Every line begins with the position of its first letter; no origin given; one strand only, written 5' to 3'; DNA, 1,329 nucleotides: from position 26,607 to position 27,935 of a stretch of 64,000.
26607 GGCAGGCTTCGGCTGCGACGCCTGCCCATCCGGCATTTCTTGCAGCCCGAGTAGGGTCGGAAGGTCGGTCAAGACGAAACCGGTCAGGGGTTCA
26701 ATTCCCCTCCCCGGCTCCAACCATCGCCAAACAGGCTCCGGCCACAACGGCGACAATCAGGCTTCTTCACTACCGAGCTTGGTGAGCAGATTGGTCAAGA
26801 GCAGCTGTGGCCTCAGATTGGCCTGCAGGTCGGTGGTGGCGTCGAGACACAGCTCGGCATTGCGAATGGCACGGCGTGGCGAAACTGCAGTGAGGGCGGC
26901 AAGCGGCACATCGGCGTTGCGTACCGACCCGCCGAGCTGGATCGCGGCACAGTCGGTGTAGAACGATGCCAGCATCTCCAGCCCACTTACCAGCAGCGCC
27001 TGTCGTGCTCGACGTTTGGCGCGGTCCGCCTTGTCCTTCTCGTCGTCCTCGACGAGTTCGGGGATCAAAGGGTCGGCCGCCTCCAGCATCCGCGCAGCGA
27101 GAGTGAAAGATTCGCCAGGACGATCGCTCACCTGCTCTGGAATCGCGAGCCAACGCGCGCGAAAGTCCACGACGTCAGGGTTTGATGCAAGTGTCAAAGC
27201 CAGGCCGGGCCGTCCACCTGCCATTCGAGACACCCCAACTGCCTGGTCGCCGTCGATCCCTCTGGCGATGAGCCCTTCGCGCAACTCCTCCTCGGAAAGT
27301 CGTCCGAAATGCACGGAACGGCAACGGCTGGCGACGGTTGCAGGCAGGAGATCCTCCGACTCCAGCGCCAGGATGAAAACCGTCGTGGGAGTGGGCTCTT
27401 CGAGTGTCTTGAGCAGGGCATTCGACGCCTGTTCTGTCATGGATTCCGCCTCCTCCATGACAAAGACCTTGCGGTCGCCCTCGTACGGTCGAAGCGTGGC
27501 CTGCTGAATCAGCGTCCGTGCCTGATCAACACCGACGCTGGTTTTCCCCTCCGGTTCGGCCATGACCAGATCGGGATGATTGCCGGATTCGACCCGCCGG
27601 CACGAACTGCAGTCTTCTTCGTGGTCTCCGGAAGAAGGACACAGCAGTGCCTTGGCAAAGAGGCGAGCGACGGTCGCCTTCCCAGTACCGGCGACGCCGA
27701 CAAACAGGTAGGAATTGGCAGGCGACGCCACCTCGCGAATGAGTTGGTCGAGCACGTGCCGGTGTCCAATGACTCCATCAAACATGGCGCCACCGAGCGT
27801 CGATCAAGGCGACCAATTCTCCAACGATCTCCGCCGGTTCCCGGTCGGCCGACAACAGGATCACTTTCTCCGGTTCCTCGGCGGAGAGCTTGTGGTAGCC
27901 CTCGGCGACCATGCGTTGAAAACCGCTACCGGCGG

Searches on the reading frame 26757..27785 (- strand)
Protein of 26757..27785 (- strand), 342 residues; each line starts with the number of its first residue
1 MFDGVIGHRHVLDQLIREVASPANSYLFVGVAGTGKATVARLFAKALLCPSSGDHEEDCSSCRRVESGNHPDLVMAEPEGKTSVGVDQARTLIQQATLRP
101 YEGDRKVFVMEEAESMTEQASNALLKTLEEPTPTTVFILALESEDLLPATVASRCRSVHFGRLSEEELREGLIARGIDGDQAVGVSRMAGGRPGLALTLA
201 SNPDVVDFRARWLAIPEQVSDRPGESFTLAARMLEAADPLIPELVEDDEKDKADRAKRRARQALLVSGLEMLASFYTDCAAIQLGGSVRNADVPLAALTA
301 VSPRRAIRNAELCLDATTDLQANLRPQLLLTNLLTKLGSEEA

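Call 42: search_protein_families(library=pfam, proteins=[window:26757-27785:-], max_evalue=0.01)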
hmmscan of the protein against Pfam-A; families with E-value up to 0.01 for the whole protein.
window:26757-27785:- (342 aa): 4 families
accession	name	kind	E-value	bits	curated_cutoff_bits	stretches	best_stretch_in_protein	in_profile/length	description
PF13177.12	DNA_pol3_delta2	-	2.4e-43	148.4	27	1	18-162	12-159/161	DNA polymerase III, delta subunit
PF00004.35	AAA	-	9.8e-07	29.7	21.2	1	27-157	2-125/131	ATPase family associated with various cellular activities (AAA)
PF13401.12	AAA_22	-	0.0039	17.9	27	0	23-138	5-119/130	AAA domain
PF13191.12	AAA_16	-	0.0062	17.5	32.6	0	12-130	12-129/167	AAA ATPase domain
